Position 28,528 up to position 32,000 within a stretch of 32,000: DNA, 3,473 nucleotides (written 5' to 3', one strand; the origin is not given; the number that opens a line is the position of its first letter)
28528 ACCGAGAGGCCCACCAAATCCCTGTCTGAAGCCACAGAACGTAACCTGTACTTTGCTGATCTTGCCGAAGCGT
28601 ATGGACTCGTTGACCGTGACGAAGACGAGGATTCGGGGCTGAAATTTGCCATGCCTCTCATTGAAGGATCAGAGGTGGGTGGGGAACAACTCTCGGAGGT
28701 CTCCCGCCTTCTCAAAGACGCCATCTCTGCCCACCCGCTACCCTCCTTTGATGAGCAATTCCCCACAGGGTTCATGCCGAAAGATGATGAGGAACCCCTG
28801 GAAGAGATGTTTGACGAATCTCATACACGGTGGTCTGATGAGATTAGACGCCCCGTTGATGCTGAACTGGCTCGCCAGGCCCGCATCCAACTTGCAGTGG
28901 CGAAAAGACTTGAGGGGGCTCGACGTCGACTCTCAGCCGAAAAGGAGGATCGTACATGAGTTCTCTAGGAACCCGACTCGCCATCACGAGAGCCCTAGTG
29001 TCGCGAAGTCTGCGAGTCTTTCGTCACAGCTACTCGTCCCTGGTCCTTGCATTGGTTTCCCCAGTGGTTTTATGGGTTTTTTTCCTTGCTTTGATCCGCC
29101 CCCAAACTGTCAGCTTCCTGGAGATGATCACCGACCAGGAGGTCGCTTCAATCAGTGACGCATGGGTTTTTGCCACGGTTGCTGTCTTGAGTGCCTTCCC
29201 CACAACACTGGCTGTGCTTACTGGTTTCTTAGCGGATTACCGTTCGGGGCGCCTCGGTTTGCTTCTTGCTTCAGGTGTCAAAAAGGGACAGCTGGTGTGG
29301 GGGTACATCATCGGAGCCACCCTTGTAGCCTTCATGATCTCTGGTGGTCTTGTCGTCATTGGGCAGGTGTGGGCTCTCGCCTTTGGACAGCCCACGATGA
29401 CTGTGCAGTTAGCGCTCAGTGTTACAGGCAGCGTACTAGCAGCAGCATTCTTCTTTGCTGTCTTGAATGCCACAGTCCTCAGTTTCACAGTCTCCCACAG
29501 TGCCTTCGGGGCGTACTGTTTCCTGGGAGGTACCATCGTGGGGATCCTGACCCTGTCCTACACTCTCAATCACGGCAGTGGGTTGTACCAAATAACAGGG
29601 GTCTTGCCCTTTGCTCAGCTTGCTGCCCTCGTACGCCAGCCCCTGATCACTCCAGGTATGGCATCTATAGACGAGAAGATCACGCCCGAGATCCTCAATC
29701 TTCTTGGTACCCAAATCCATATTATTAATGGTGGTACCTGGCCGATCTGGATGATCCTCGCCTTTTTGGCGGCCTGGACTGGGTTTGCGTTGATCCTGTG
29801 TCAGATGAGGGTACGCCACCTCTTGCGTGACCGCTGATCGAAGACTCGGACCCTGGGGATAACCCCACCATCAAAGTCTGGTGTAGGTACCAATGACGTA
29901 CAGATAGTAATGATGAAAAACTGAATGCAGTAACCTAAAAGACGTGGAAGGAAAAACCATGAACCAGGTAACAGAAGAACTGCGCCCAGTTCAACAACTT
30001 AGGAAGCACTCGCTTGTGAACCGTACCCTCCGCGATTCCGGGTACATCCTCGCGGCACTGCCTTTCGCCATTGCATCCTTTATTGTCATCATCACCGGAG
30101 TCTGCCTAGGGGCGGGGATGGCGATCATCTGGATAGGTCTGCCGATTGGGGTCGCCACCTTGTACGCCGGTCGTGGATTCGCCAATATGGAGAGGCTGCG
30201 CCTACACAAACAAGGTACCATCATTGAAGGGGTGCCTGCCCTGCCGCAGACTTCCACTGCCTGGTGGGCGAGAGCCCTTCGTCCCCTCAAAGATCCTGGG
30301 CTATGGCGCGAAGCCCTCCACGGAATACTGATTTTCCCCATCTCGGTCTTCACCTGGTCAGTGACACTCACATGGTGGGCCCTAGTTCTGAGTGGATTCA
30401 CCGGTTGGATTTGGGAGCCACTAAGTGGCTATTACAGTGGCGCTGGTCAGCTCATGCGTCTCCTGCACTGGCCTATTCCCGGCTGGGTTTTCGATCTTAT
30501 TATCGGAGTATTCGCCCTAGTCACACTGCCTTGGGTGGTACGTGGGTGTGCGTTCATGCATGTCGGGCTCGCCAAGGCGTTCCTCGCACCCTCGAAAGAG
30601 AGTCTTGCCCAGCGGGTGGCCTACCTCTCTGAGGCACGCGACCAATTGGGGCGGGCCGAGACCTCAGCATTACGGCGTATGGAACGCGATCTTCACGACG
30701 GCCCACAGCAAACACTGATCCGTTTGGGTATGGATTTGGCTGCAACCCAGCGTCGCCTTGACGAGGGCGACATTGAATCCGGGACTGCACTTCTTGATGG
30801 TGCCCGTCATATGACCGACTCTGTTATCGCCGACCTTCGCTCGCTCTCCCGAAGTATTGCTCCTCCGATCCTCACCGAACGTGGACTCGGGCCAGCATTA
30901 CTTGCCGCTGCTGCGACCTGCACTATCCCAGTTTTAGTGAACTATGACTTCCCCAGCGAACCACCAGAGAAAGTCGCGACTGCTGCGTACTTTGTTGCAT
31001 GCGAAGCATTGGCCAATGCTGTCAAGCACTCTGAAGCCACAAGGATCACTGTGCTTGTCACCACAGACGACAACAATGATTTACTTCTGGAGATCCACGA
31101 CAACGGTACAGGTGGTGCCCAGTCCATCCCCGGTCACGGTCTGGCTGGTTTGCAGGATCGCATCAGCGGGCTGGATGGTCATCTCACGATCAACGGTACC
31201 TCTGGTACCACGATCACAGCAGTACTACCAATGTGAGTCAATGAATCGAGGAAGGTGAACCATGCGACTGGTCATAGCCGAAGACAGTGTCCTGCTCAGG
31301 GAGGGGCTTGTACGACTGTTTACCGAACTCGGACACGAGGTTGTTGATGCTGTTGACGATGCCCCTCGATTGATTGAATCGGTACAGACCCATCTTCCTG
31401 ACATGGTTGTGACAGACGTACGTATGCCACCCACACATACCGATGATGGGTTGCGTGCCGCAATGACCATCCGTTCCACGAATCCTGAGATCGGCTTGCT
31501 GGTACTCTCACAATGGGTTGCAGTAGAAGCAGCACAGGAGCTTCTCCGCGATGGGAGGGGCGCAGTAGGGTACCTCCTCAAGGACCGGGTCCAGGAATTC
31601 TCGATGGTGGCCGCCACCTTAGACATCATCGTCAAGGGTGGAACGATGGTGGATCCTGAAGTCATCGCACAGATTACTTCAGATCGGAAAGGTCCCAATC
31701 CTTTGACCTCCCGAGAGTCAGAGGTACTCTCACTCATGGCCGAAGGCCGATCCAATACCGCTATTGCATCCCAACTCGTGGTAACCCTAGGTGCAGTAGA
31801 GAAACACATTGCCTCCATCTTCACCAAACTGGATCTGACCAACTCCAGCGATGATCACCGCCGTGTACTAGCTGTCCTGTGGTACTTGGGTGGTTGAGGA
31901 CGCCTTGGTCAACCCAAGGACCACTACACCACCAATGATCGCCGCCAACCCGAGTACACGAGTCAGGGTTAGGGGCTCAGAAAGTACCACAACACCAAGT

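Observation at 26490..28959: An ~800-aa acidic/proline-rich disordered tail is fused to the ABC ATPase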

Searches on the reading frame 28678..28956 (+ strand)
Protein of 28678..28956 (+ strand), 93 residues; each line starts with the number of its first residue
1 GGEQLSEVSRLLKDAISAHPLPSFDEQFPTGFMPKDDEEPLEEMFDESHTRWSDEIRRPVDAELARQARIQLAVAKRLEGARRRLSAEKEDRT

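Call 26: find_homologous_proteins(query=A3, max_evalue=0.001)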
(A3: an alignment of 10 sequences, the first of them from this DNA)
Query A3 (10 sequences): 8000 candidates shared short words with the query, none scored E <= 0.001.

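Call 52: search_solved_structures(query=A3, max_evalue=10, show_alignments=3)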
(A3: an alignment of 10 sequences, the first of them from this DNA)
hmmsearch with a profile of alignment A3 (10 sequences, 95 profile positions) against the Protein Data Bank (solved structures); distinct sequences matched with E-value up to 10: 6.
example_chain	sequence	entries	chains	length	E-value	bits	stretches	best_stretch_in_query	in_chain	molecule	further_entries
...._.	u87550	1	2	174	0.3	14.8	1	36-82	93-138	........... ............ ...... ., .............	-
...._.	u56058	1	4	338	0.4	14.4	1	47-91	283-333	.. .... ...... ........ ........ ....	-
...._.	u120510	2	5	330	0.89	13.3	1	47-86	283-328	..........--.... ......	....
6ar1_A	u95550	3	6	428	0.91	13.3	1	9-68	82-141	GsI-IIC RT | Trt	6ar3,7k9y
1i6k_A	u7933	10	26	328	1.7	12.4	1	47-83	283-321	TRYPTOPHANYL-TRNA SYNTHETASE | Tryptophan-tRNA ligase | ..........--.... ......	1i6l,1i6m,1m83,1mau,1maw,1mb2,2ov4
5dk4_A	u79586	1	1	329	1.7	12.4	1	47-83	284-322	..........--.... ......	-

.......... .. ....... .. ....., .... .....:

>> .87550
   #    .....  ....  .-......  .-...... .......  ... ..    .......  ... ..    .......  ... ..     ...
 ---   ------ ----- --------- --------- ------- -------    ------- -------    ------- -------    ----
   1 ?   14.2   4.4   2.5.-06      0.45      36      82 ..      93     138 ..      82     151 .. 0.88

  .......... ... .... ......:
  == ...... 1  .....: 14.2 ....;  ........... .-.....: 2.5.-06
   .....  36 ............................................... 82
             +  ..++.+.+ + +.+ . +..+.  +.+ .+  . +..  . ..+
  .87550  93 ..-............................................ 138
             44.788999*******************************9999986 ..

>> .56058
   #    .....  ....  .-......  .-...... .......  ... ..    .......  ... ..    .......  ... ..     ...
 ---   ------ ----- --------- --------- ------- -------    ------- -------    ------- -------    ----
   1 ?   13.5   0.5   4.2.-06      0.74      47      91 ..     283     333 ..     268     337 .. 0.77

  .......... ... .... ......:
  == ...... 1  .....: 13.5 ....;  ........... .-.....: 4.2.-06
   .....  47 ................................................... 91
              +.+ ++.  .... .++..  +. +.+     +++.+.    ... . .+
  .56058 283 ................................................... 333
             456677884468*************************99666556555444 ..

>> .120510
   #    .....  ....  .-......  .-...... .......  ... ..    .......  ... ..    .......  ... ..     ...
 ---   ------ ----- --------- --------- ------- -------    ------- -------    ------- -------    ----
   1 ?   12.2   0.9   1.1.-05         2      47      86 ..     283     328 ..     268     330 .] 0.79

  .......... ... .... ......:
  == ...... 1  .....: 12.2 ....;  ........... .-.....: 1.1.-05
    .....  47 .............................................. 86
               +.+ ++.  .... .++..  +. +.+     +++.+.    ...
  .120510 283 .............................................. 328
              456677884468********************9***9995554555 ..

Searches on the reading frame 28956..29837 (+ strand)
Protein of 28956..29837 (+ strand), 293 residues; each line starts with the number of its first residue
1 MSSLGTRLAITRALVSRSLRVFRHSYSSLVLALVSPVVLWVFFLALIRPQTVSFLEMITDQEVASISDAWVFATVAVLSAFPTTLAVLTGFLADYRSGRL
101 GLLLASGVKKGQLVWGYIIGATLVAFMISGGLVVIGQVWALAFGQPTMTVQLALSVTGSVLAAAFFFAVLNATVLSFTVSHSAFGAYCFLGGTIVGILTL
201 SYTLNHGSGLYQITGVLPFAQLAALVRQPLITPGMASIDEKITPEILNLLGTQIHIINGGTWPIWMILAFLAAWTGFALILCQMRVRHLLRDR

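Call 3: search_protein_families(library=pfam, proteins=[window:28956-29837:+], max_evalue=0.01)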
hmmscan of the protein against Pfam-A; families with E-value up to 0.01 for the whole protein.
window:28956-29837:+ (293 aa): 0 families

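Call 31: search_protein_families(library=ncbifam, proteins=[window:28956-29837:+], max_evalue=0.01)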
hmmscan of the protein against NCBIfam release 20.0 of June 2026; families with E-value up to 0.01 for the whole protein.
window:28956-29837:+ (293 aa): 0 families

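Call 74: search_protein_families(library=padloc, proteins=[window:28956-29837:+], max_evalue=0.001)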
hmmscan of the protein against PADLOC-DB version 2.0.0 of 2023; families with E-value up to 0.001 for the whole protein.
window:28956-29837:+ (293 aa): 0 families

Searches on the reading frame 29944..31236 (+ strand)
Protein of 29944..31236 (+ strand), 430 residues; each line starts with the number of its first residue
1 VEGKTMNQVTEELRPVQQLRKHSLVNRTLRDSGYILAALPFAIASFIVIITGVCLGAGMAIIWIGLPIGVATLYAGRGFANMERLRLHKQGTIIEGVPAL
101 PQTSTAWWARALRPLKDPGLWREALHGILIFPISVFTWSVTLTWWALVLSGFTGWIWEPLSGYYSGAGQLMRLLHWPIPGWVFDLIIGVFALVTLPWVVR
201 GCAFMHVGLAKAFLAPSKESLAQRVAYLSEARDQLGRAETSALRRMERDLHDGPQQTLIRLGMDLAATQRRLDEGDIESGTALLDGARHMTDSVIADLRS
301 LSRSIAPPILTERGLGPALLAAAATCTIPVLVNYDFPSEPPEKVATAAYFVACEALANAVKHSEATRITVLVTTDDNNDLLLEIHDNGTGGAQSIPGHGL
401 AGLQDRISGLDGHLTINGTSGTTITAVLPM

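Call 3: search_protein_families(library=pfam, proteins=[window:29944-31236:+], max_evalue=0.01)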
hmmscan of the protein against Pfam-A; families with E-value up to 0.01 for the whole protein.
window:29944-31236:+ (430 aa): 3 families
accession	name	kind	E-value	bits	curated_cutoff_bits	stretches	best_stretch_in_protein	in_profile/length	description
PF13796.11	Sensor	-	1.6e-31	109.9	28.2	1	34-214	1-162/162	Putative sensor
PF07730.19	HisKA_3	-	5.1e-08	33.8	24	1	244-308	3-66/68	Histidine kinase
PF02518.31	HATPase_c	-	4.3e-07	30.8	26.4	1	349-429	7-108/111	Histidine kinase-, DNA gyrase B-, and HSP90-like ATPase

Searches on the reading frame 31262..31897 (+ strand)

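Call 3: search_protein_families(library=pfam, proteins=[window:31262-31897:+], max_evalue=0.01)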
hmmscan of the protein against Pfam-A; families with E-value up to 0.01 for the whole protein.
window:31262-31897:+ (211 aa): 3 families
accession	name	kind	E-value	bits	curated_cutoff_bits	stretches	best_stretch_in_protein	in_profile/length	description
PF00072.30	Response_reg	-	9.2e-16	58.4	30.2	1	4-108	2-100/111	Response regulator receiver domain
PF00196.25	GerE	-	2.7e-12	46.6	23.5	1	147-196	2-51/57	Bacterial regulatory proteins, luxR family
PF08281.18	Sigma70_r4_2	-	0.0096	16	25.7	0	148-184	11-48/54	Sigma-70, region 4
